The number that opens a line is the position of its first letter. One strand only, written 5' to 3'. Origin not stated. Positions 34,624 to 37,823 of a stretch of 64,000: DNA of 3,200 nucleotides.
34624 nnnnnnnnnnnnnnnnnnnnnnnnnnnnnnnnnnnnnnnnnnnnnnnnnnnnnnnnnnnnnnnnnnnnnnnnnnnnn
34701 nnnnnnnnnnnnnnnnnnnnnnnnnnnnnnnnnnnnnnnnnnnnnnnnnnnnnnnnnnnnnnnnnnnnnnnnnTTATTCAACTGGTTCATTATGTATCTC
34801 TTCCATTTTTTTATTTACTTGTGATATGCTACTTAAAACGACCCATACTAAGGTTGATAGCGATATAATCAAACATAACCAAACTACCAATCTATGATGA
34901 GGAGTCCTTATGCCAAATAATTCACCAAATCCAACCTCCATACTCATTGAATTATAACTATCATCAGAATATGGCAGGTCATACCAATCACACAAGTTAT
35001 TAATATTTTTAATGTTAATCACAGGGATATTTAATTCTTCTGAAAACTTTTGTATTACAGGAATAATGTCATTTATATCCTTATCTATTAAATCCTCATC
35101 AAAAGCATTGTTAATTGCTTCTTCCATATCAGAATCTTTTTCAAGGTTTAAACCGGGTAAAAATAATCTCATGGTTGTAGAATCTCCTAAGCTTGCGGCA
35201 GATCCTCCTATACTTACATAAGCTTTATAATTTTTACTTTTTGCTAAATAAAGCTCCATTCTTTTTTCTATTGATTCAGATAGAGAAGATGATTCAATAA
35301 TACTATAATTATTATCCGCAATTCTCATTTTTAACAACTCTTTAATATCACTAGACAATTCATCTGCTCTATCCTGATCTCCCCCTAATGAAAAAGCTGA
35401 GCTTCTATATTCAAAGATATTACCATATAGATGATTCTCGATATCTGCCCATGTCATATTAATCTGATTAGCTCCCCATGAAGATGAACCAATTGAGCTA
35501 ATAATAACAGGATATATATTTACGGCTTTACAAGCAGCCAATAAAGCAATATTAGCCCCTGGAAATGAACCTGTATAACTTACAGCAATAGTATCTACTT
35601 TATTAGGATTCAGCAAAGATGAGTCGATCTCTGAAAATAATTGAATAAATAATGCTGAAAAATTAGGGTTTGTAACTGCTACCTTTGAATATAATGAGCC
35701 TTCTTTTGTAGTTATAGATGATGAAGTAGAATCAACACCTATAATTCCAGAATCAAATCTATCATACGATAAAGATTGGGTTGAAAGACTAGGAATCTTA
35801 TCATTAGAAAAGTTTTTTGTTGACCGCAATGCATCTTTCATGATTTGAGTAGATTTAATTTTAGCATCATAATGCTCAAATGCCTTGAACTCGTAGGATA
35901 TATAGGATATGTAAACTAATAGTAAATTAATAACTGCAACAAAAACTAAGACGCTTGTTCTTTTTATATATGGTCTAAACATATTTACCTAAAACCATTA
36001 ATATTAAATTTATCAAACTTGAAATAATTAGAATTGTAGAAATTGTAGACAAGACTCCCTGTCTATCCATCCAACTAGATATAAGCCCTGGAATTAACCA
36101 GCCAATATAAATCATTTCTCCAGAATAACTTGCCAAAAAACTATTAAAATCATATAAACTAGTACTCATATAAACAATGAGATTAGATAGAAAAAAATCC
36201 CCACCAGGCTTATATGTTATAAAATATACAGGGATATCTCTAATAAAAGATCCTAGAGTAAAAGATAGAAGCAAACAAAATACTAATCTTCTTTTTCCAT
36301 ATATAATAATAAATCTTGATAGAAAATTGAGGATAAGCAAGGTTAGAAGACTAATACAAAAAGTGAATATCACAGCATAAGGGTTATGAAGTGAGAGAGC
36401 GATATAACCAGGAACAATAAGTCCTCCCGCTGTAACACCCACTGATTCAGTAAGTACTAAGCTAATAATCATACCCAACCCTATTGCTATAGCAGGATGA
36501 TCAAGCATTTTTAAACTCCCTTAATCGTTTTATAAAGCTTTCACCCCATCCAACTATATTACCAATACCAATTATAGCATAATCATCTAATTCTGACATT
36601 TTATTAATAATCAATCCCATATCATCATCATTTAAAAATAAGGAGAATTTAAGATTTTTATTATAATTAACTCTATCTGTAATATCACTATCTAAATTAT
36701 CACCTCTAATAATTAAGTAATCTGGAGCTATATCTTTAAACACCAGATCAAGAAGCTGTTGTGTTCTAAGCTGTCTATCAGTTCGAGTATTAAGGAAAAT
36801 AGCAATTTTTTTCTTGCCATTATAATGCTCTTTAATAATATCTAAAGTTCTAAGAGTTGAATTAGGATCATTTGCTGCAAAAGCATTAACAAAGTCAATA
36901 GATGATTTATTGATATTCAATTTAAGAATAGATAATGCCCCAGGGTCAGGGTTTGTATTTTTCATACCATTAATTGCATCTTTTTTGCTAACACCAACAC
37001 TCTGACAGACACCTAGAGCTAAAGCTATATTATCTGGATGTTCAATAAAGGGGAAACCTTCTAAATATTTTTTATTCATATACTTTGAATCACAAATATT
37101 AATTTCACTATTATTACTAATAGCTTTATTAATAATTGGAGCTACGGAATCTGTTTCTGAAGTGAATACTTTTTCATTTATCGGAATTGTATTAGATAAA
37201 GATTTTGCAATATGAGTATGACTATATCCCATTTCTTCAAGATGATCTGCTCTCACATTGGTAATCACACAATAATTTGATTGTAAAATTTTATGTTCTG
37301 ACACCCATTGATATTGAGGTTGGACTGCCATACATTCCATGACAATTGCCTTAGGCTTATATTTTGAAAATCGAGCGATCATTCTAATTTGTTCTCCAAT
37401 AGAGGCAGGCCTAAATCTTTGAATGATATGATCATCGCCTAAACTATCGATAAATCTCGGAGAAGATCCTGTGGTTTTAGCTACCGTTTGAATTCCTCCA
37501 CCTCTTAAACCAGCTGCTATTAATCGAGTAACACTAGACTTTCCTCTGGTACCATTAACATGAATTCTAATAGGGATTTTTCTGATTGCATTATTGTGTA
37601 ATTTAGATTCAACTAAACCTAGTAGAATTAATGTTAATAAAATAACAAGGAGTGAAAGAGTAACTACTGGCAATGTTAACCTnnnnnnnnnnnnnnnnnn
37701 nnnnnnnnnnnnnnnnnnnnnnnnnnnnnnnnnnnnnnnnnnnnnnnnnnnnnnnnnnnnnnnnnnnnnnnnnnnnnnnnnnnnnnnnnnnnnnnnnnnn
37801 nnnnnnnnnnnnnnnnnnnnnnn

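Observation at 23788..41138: Ten-gene operon embedding poly-gamma-glutamate synthesis among dockerin-tagged C25-like and M14 exoproteins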

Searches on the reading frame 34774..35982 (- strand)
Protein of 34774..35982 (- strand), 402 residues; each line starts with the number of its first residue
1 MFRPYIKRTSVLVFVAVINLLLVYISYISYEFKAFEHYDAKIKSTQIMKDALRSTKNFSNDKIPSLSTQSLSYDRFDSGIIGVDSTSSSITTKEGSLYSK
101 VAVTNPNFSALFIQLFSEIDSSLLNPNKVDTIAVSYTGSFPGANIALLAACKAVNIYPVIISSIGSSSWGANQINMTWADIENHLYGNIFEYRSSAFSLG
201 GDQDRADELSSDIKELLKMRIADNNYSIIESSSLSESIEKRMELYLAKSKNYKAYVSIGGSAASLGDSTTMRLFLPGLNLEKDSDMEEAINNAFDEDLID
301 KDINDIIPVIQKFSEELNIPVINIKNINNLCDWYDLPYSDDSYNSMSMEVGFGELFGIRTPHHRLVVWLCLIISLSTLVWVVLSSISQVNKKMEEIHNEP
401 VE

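Call 4: search_protein_families(library=pfam, proteins=[window:34774-35982:-], max_evalue=0.01)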
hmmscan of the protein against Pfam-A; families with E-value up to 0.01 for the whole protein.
window:34774-35982:- (402 aa): 0 families

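Call 5: search_protein_families(library=ncbifam, proteins=[window:34774-35982:-], max_evalue=0.01)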
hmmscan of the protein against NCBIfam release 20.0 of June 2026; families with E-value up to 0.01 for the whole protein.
window:34774-35982:- (402 aa): 1 family
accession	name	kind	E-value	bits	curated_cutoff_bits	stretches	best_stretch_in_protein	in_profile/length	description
TIGR04332.1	gamma_Glu_sys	subfamily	3.3e-68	230.2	100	1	12-341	3-304/307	poly-gamma-glutamate system protein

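Call 11: find_homologous_proteins(query=window:34774-35982:-, max_evalue=0.00001)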
Query window:34774-35982:- (402 aa): 291 proteins with E <= 0.00001 among 8000 candidates; the best 120 are listed.
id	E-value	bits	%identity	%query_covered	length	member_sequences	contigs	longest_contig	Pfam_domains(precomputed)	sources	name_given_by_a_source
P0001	2.5e-254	861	99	100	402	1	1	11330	-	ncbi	-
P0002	4.3e-254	860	98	100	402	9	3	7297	-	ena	-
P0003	7.4e-251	850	97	100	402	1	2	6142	-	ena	-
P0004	2.6e-211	720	81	100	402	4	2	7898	-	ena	-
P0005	3.2e-210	716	81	100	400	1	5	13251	-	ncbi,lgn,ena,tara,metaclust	tara:strand:+ start:2021 stop:3223 length:1203 start_codon:yes stop_codon:yes gene_type:complete|met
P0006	3.1e-209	713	80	100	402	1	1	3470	-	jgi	-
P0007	8.6e-208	708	79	100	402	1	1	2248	-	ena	-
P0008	2.4e-206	703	78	100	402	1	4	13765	-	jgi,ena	-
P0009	4.6e-198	676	76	100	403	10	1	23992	-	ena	-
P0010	2.9e-197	674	76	100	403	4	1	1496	-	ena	-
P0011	3.8e-175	601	68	100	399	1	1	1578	-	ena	-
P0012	3.3e-171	588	68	100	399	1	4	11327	-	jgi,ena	-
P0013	7.4e-164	564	79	78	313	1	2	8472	-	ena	-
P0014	5.0e-140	485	57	100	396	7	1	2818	-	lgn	-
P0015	6.5e-136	472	59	99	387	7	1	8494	-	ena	-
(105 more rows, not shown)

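Call 13: find_related_loci(query=A1, collection=genome_contigs, flank=10000)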
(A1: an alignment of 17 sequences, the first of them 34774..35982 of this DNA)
Query A1 (402 aa) in genome_contigs; peptide patterns used: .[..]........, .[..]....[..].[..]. (x = any residue, [..] = any of these).
109 stretches matched a pattern; 88 encode a relative of the query (tblastn E <= 1e-3); the best 80 are kept; 80 distinct loci.
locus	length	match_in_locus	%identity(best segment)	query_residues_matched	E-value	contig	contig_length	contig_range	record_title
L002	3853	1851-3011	59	1-399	2e-150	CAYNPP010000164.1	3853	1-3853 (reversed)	MAG TPA_asm: uncultured bacterium isolate SRP092796_co6_471 genome assembly, contig: NODE_59325_length_3853_cov_4.381253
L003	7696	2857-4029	55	1-401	8e-130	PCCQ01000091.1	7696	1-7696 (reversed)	MAG: Candidatus Neomarinimicrobiota bacterium isolate NP104 MHASMcontig_480413, whole genome shotgun sequence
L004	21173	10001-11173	55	1-401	3e-129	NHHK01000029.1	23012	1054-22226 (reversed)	MAG: bacterium TMED161 isolate TMED161 106072, whole genome shotgun sequence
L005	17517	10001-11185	50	1-401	1e-96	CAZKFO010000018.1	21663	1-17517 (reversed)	MAG TPA_asm: uncultured bacterium isolate SRP077602_co3_653 genome assembly, contig: NODE_3011_length_21663_cov_4.714134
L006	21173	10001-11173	55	1-401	9e-123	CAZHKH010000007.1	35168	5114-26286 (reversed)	MAG TPA_asm: uncultured bacterium isolate SRP092796_co3_650 genome assembly, contig: NODE_1664_length_35168_cov_5.182240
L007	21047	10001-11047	36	2-379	2e-60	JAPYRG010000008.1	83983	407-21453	MAG: Candidatus Neomarinimicrobiota bacterium isolate PW3.metabat2.108 PW3_396_length_83983_cov_26.390311, whole genome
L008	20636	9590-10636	36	2-379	9e-60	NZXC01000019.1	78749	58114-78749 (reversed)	MAG: Candidatus Neomarinimicrobiota bacterium isolate NAT422 63367, whole genome shotgun sequence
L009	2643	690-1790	35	2-400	3e-59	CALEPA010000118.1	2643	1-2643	MAG TPA_asm: uncultured Candidatus Marinimicrobia bacterium isolate DRR093005_bin.25_CONCOCT_v1.1_MAG genome assembly, c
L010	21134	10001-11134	37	1-395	3e-57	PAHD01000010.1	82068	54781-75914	MAG: Candidatus Neomarinimicrobiota bacterium isolate MED764 81131, whole genome shotgun sequence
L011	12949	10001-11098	35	1-394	2e-57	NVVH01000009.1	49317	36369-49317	MAG: Candidatus Neomarinimicrobiota bacterium isolate NORP68 Contig_sourceCTD_256, whole genome shotgun sequence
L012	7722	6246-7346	33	2-400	3e-57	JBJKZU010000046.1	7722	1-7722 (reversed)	MAG: Candidatus Neomarinimicrobiota bacterium isolate LRMED-174 Marinisomatales-LRMED-174-C31310, whole genome shotgun s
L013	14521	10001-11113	33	2-400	2e-56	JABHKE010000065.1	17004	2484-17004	MAG: Candidatus Neomarinimicrobiota bacterium isolate SI037S2_bin13 k141_324804, whole genome shotgun sequence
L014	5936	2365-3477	33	2-400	2e-56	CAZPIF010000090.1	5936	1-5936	MAG TPA_asm: uncultured bacterium isolate binchicken_co222_321 genome assembly, contig: NODE_12493_length_5936_cov_3.735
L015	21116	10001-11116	32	1-400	1e-55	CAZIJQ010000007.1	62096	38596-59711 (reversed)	MAG TPA_asm: uncultured bacterium isolate SRP200020_co6_38 genome assembly, contig: NODE_211_length_62096_cov_40.623813,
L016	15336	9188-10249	33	2-382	1e-55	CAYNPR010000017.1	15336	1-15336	MAG TPA_asm: uncultured bacterium isolate binchicken_co201_27 genome assembly, contig: NODE_4156_length_15336_cov_5.3098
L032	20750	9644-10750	33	1-399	3e-52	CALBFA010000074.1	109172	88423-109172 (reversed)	MAG TPA_asm: uncultured Candidatus Marinimicrobia bacterium isolate ERR2206774_bin.146_CONCOCT_v1.1_MAG genome assembly,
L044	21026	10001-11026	31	12-383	2e-48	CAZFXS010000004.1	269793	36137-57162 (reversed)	MAG TPA_asm: uncultured Chlorobiaceae bacterium isolate SRP237561_co1_246 genome assembly, contig: NODE_32_length_269793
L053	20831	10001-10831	36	6-277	2e-42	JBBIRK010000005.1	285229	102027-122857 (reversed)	MAG: Candidatus Zixiibacteriota bacterium isolate STS170223_bin_348 NODE_29_length_285229_cov_15.123290, whole genome sh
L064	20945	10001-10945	34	1-341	4e-39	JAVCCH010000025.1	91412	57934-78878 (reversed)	MAG: Candidatus Tenebribacter davisii isolate MAG_3300035698_1468 Ga0374944_142094, whole genome shotgun sequence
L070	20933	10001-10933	35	6-338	8e-37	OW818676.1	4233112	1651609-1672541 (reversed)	metagenome genome assembly, chromosome: 1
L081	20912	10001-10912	28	4-336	2e-29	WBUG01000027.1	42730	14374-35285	MAG: Bacteroidetes bacterium isolate SB10 contig_509, whole genome shotgun sequence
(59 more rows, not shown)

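Call 28: search_solved_structures(query=A1, max_evalue=1)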
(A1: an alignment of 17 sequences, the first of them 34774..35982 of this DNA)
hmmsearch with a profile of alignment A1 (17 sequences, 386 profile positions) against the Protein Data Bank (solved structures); distinct sequences matched with E-value up to 1: 11.
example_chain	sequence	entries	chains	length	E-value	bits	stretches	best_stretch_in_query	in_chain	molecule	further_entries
2os8_B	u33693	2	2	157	0.26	13.5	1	224-346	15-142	Myosin regulatory light chain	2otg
2w79_A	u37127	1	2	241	0.36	13.1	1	203-261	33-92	1-(5-PHOSPHORIBOSYL)-5-[(5-PHOSPHORIBOSYLAMINO) METHYLIDENEAMINO] IMIDAZOLE-4-CARBOXAMIDE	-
3ajc_A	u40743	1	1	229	0.61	12.3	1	168-238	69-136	Flagellar motor switch protein fliG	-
4fhr_B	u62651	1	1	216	0.69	12.1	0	168-238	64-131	Flagellar motor switch protein FliG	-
2w4t_Y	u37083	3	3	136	0.72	12.1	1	281-341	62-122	MYOSIN REGULATORY LIGHT CHAIN, STRIATED ADDUCTOR MUSCLE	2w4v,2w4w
1kk8_B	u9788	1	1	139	0.73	12.1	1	281-343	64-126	Myosin Regulatory Light Chain, Striated adductor muscle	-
1dfk_Y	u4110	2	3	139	0.73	12.1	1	281-341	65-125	MYOSIN HEAD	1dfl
1lkv_X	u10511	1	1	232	0.78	12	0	168-238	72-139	FLAGELLAR MOTOR SWITCH PROTEIN FLIG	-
1scm_B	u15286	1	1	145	0.8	11.9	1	281-343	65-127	MYOSIN REGULATORY LIGHT CHAIN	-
1b7t_Y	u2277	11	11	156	0.9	11.7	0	281-343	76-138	MYOSIN REGULATORY LIGHT CHAIN | MYOSIN REGULATORY LIGHT CHAIN, STRIATED ADDUCTOR MUSCLE | SCALLOP MYOSIN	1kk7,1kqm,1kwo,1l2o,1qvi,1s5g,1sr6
3pn7_B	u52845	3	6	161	0.94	11.7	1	252-346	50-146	Myosin regulatory light chain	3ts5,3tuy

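Call 71: search_protein_families(library=pfam, proteins=[L044:4856-8299:+, L044:14001-17057:+, L044:17889-21026:+, L053:1334-3598:+, L053:3627-5609:+, L064:13296-15317:+, L070:16373-18025:+, L070:18848-20611:+, L081:3-3236:+, L081:11020-13116:+], max_evalue=0.0001)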
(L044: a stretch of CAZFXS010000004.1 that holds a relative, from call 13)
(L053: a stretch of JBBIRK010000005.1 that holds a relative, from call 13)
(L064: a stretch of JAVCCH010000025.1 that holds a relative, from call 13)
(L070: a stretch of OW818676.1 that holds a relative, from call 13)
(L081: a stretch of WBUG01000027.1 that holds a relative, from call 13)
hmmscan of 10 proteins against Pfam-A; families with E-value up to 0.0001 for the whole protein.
L044:4856-8299:+ (1148 aa): 3 families
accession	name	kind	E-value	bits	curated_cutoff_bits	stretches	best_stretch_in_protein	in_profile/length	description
PF15902.12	Sortilin-Vps10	-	1.9e-30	106.5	33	1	558-621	2-65/446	Sortilin, neurotensin receptor 3,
PF02012.26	BNR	-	3.5e-07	29.7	27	0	467-476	1-10/12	BNR/Asp-box repeat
PF05345.18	He_PIG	-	7.3e-06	26.8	24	1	658-745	1-95/96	Putative Ig domain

L044:14001-17057:+ (1019 aa): 4 families
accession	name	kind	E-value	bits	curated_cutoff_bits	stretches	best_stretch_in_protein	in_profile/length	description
PF12768.13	Rax2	-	4.4e-28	98.8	28.8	2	459-602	18-164/254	Rax2 C-terminal beta propeller domain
PF19565.4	DUF6087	-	3.3e-09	37.3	27.1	0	685-706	45-66/99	Family of unknown function (DUF6087)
PF17164.10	DUF5122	-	7.5e-09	36.1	27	0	102-121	6-25/36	Domain of unknown function (DUF5122) beta-propeller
PF18962.6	Por_Secre_tail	-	7.9e-08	32.9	27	1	926-994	2-65/75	Secretion system C-terminal sorting domain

L044:17889-21026:+ (1046 aa): 1 family
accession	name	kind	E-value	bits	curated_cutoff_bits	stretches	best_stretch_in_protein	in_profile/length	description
PF13779.11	DUF4175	-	7.1e-18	64.4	27.3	1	302-964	190-775/825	Domain of unknown function (DUF4175)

L053:1334-3598:+ (755 aa): 4 families
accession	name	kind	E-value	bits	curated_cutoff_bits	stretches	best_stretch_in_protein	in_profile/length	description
PF00246.29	Peptidase_M14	-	1.3e-63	215.7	21.6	1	106-380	2-280/286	Zinc carboxypeptidase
PF20773.4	InhA-like_MAM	-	2.6e-24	86.2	26.9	1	449-596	14-161/191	Immune inhibitor A-like, MAM domain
PF18962.6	Por_Secre_tail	-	1.5e-08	35.3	27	1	672-751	2-73/75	Secretion system C-terminal sorting domain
PF13860.13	FlgD_ig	-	2.7e-07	30.9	27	1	684-742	14-75/79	FlgD Ig-like domain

L053:3627-5609:+ (661 aa): 4 families
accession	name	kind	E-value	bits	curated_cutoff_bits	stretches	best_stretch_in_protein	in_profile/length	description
PF01433.26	Peptidase_M1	-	2.8e-36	125.6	27.7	1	264-466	1-218/218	Peptidase family M1 domain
PF17900.6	Peptidase_M1_N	-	2.8e-20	73.6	25.8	1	58-226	3-186/186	Peptidase M1 N-terminal domain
PF13860.13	FlgD_ig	-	3.3e-08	33.8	27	1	596-651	23-78/79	FlgD Ig-like domain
PF18962.6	Por_Secre_tail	-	9.5e-07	29.5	27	1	578-657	2-73/75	Secretion system C-terminal sorting domain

L064:13296-15317:+ (674 aa): 2 families
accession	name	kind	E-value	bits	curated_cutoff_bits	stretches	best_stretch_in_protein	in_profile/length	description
PF13860.13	FlgD_ig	-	4.9e-07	30.1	27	1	598-663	10-77/79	FlgD Ig-like domain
PF18962.6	Por_Secre_tail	-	1.2e-05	25.9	27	1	590-669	2-72/75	Secretion system C-terminal sorting domain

L070:16373-18025:+ (551 aa): 1 family
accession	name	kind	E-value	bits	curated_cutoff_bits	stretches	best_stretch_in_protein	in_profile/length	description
PF03577.20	Peptidase_C69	-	7.9e-83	279.1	23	2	57-442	58-400/402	Peptidase family C69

L070:18848-20611:+ (588 aa): 1 family
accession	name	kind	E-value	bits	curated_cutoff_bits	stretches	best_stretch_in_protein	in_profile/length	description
PF18962.6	Por_Secre_tail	-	2.8e-09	37.6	27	1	510-582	2-72/75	Secretion system C-terminal sorting domain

L081:3-3236:+ (1078 aa): 2 families
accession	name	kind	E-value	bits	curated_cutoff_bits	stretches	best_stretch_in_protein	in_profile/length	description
PF18962.6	Por_Secre_tail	-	1.1e-05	26.1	27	1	999-1075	2-74/75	Secretion system C-terminal sorting domain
PF10162.14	G8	-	9.1e-05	22.8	22.9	0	555-603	24-71/124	G8 domain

L081:11020-13116:+ (699 aa): 1 family
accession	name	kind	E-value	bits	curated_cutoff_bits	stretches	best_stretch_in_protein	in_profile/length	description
PF03575.23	Peptidase_S51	-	4.8e-09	36.6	23.9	1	124-257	78-198/206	Peptidase family S51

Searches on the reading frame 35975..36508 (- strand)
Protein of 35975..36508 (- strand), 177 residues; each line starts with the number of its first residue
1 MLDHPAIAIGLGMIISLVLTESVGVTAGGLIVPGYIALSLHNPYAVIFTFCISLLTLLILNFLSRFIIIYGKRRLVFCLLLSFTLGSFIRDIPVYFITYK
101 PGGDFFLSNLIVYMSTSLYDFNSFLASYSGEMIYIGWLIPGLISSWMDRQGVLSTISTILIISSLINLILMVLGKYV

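Call 4: search_protein_families(library=pfam, proteins=[window:35975-36508:-], max_evalue=0.01)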
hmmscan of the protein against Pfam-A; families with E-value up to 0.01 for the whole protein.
window:35975-36508:- (177 aa): 1 family
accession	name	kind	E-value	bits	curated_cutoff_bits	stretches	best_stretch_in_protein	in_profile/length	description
PF14102.11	Caps_synth_CapC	-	5.6e-27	95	27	1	11-155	1-118/119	Capsule biosynthesis CapC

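Call 5: search_protein_families(library=ncbifam, proteins=[window:35975-36508:-], max_evalue=0.01)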
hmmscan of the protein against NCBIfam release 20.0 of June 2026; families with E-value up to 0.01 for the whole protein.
window:35975-36508:- (177 aa): 1 family
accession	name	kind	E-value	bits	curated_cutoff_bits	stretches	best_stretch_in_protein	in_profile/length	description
TIGR04011.1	poly_gGlu_PgsC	equivalog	3.5e-35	121.2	96.45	1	9-166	1-131/132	poly-gamma-glutamate biosynthesis protein PgsC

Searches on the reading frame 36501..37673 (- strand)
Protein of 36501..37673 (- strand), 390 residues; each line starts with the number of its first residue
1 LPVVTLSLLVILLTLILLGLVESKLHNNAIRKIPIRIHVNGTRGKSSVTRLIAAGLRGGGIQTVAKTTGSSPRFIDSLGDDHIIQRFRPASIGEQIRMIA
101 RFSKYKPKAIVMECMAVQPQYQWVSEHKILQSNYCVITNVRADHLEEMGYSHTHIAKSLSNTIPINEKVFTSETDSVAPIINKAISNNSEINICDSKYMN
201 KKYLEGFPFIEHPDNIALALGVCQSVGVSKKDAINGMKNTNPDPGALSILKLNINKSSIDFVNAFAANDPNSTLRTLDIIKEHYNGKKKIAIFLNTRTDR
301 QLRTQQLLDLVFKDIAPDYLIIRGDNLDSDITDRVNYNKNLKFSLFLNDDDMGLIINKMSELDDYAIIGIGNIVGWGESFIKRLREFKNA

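Call 4: search_protein_families(library=pfam, proteins=[window:36501-37673:-], max_evalue=0.01)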
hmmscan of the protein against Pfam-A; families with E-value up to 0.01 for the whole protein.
window:36501-37673:- (390 aa): 1 family
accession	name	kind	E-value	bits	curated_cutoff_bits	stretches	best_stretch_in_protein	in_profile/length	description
PF08245.18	Mur_ligase_M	-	1.3e-07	32.3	24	1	39-156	1-103/200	Mur ligase middle domain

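Call 5: search_protein_families(library=ncbifam, proteins=[window:36501-37673:-], max_evalue=0.01)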
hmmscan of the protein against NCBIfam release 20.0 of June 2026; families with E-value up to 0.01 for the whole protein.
window:36501-37673:- (390 aa): 10 families
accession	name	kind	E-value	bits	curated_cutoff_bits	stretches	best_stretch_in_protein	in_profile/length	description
TIGR04012.1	poly_gGlu_PgsB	equivalog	5.4e-120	400.6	222.7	1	8-383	3-379/380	poly-gamma-glutamate synthase PgsB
TIGR01499.1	folC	subfamily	9.3e-07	28.5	162.65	1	129-205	130-208/400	bifunctional protein FolC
NF001124.0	PRK00139.1-2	equivalog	0.00034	19.5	476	0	214-314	309-403/500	UDP-N-acetylmuramoyl-L-alanyl-D-glutamate--2,6-diaminopimelate ligase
NF001126.0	PRK00139.1-4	equivalog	0.00055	18.6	373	1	18-191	89-245/486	UDP-N-acetylmuramoyl-L-alanyl-D-glutamate--2,6-diaminopimelate ligase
NF053648.1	pMurE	equivalog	0.00077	18.3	600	1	35-147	99-205/464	pseudomurein biosynthesis peptide ligase pMurE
NF047860.1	Tet-DihydfolSynFolCMyb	equivalog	0.0015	17.5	700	0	36-57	65-86/468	bifunctional tetrahydrofolate synthase/dihydrofolate synthase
TIGR01082.1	murC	equivalog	0.0029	16.7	335.1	0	130-188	166-226/449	UDP-N-acetylmuramate--L-alanine ligase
TIGR01085.1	murE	subfamily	0.0037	16.2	257.3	0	37-146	88-192/472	UDP-N-acetylmuramyl-tripeptide synthetase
TIGR02134.1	transald_staph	equivalog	0.0075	16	281.95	0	132-194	57-118/236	transaldolase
NF008896.0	PRK11929.1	equivalog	0.0081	14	1023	0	214-289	792-864/965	bifunctional UDP-N-acetylmuramoyl-L-alanyl-D-glutamate--2,6-diaminopimelate ligase MurE/UDP-N-acetylmuramoyl-tripeptide--D-alanyl-D-alanine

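Call 9: find_encoding_contigs(protein=window:36501-37673:-, flank=10000, max_places=6)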
Protein window:36501-37673:- (390 aa): 4 contigs read that carry it; 1 place shown.
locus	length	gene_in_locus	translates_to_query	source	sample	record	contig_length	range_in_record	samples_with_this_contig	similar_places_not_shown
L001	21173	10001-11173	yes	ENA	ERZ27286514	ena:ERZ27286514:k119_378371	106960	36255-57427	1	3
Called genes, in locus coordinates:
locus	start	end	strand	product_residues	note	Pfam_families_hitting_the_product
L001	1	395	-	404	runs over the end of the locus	-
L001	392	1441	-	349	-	PF11104:PilM_2, PF14450:FtsA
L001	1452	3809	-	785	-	-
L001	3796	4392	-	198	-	-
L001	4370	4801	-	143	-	-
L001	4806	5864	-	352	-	PF00437:T2SSE, PF13401:AAA_22 (weak)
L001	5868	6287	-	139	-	PF07963:N_methyl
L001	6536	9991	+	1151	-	PF01364:Peptidase_C25, PF00404:Dockerin_1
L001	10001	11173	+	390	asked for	PF08245:Mur_ligase_M (weak)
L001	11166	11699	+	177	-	PF14102:Caps_synth_CapC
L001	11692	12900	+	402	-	-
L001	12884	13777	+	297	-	-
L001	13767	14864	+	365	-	-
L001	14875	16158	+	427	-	-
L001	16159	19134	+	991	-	-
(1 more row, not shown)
